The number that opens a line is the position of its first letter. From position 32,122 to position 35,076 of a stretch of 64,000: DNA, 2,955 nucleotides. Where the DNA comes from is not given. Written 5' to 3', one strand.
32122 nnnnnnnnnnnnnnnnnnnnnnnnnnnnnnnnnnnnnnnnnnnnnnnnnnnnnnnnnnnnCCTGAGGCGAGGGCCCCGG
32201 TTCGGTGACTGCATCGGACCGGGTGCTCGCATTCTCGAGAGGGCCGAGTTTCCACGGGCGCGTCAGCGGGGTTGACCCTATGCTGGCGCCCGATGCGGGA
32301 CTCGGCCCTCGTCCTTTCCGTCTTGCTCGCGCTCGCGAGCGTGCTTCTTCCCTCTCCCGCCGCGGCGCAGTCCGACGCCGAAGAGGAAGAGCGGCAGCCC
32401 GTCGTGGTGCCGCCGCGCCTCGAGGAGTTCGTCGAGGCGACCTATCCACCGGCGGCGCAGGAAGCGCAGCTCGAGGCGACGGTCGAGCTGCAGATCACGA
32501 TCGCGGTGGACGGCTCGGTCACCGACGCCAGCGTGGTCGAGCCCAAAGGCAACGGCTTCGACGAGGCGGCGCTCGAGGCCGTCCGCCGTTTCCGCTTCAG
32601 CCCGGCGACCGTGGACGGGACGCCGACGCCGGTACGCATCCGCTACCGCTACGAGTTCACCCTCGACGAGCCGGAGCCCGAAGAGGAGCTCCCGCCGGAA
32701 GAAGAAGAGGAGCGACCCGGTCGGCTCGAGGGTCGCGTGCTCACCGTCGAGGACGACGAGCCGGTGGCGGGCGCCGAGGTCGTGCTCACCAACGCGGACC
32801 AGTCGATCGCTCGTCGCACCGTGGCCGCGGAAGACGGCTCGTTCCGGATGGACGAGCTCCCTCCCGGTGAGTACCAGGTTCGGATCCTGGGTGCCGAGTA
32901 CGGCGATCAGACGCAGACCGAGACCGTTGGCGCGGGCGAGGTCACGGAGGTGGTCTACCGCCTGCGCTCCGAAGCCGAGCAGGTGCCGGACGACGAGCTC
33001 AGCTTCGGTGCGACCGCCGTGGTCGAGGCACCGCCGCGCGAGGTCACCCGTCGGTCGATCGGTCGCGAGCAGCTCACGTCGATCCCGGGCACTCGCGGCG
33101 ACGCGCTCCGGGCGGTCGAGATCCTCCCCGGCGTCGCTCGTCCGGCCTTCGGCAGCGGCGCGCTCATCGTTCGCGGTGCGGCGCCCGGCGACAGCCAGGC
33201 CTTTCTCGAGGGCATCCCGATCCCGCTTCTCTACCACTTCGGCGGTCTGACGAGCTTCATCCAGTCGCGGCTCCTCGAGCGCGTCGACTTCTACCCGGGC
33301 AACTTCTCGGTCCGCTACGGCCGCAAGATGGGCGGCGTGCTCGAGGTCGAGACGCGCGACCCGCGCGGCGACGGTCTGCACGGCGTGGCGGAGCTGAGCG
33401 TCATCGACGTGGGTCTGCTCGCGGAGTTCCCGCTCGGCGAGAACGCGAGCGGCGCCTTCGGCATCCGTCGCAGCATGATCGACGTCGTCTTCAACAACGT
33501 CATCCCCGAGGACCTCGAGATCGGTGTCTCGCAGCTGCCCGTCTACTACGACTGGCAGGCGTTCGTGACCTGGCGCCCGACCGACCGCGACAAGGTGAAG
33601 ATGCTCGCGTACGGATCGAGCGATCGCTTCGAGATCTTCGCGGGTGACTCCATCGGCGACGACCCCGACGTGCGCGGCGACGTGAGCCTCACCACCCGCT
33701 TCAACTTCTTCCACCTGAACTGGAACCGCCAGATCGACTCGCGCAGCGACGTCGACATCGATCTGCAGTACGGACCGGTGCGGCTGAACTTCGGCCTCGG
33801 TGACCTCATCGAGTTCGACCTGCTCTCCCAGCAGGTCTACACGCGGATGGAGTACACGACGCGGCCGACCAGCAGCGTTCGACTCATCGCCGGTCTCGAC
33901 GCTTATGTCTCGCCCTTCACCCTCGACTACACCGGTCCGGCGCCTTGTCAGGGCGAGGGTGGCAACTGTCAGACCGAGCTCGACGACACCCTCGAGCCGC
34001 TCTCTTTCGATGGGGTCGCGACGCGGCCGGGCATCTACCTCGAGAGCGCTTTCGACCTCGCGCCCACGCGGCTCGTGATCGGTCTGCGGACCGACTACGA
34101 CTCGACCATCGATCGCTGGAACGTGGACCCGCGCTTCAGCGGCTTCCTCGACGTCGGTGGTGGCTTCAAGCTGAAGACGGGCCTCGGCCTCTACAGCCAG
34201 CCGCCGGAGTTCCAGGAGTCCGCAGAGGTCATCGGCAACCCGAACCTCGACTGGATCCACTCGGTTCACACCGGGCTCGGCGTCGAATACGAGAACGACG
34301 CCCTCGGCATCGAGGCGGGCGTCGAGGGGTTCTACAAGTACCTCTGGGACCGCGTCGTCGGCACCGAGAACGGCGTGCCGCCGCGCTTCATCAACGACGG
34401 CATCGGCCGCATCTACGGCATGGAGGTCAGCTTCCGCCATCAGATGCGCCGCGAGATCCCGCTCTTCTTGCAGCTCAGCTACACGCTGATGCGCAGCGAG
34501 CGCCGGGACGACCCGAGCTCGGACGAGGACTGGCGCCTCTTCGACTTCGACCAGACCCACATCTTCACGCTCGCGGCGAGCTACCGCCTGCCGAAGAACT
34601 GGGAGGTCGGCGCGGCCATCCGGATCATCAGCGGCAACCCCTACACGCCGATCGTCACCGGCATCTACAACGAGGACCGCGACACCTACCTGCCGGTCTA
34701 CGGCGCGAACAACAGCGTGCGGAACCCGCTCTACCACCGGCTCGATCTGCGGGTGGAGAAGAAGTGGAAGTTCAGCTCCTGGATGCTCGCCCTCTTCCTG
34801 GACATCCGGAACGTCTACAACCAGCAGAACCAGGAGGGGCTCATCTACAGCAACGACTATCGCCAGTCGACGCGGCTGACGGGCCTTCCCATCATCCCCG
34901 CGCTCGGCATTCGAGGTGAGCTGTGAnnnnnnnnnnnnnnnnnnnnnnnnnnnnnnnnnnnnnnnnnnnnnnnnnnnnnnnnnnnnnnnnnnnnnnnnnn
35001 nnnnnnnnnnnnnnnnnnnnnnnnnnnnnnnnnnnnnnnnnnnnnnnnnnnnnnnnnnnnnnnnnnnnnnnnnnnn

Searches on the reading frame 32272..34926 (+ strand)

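Call 85: search_protein_families(library=pfam, proteins=[window:32272-34926:+], max_evalue=0.01)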
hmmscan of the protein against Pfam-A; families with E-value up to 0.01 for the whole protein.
window:32272-34926:+ (884 aa): 10 families
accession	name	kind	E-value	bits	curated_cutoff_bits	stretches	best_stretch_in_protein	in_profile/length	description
PF00593.30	TonB_dep_Rec_b-barrel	-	3.3e-18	67.2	27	1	450-848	44-436/436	TonB dependent receptor-like, beta-barrel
PF03544.19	TonB_C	-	2.9e-17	63.3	24.6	1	56-131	3-79/79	Gram-negative bacterial TonB protein C-terminal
PF13620.12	CarboxypepD_reg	-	6.8e-15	55.6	32.3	1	152-231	2-81/82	Carboxypeptidase regulatory-like domain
PF13715.12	CarbopepD_reg_2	-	2e-06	28.1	32.2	1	153-236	2-81/88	CarboxypepD_reg-like domain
PF07715.20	Plug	-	9.1e-06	26.6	23.9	1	261-356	10-107/107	TonB-dependent Receptor Plug Domain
PF17210.9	SdrD_B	-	4.8e-05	24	29.7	1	161-209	20-68/112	SdrD B-like domain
PF17802.7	SpaA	-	0.00049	20.6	23.1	1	160-204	11-57/91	Prealbumin-like fold domain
PF07210.18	DUF1416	-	0.00061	20.1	23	1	151-226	21-92/97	Protein of unknown function (DUF1416)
PF09430.16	EMC7_beta-sandw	-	0.0022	18.6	26.6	1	163-210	5-50/122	ER membrane protein complex subunit 7, beta-sandwich domain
PF25183.1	OMP_b-brl_4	-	0.0079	15.1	30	0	716-793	607-715/838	Outer membrane beta barrel domain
